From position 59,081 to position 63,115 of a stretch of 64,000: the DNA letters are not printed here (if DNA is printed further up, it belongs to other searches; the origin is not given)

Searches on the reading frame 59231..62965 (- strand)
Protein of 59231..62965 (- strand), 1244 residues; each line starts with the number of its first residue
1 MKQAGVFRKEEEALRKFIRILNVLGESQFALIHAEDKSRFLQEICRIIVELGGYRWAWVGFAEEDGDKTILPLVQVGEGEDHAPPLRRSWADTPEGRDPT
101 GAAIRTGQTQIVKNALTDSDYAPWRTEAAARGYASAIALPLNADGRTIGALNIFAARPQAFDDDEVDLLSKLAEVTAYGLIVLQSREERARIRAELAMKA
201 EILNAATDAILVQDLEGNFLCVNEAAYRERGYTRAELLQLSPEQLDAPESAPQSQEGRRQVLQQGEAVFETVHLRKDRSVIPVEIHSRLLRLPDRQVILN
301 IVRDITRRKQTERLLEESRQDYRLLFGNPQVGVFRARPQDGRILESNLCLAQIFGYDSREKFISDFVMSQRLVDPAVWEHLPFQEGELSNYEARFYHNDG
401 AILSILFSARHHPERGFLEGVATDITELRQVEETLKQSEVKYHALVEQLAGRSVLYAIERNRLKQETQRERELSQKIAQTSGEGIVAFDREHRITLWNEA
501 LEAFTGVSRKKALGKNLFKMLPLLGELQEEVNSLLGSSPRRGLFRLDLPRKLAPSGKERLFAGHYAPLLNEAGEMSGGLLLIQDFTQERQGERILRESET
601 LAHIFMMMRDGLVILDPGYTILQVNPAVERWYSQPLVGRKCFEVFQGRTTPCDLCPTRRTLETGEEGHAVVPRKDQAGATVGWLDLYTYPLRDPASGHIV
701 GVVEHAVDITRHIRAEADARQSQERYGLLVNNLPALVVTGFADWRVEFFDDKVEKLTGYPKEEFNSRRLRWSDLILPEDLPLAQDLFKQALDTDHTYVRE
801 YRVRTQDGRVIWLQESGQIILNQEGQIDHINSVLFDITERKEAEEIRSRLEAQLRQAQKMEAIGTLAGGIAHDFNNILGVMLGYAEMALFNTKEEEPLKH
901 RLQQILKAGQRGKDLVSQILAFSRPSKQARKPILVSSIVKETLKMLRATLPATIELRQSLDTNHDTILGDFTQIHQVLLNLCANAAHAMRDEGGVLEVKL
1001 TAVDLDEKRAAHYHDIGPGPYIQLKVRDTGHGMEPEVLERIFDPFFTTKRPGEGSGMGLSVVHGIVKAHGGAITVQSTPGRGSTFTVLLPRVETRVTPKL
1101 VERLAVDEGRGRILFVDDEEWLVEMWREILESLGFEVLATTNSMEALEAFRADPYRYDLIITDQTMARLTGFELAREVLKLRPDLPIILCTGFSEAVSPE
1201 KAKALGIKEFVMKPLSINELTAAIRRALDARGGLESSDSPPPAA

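Call 17: search_protein_families(library=pfam, proteins=[window:59231-62965:-], max_evalue=0.001)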
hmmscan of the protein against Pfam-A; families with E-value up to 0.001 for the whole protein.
window:59231-62965:- (1244 aa): 12 families
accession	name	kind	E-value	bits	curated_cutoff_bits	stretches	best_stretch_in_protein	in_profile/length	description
PF13426.13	PAS_9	-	2.5e-36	124.5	27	3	208-306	2-102/103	PAS domain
PF08448.16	PAS_4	-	2.9e-35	121.3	23.1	3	203-310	1-110/110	PAS fold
PF08447.18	PAS_3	-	9.6e-27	93.5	25.6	1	748-833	3-88/89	PAS fold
PF00989.32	PAS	-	1.3e-25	90.1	22.6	2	475-584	4-112/113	PAS fold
PF02518.31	HATPase_c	-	2.7e-25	89.4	26.4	1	969-1091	1-109/111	Histidine kinase-, DNA gyrase B-, and HSP90-like ATPase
PF13185.12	GAF_2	-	7.6e-22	78.4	28.6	1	36-177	3-132/136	GAF domain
PF00072.30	Response_reg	-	2.2e-21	76.5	30.2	1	1113-1225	1-111/111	Response regulator receiver domain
PF13188.13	PAS_8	-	6.1e-19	67.6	21.8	1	474-522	3-51/65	PAS domain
PF01590.32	GAF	-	4.7e-14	53.5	22.4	1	39-177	4-130/133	GAF domain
PF00512.31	HisKA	-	6e-10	39.5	26.9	1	864-925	3-63/66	His Kinase A (phospho-acceptor) domain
PF14598.12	PAS_11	-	1.1e-07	32.2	25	0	749-824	17-90/109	PAS domain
PF13492.12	GAF_3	-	3.5e-06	27.9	27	1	41-178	6-125/129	GAF domain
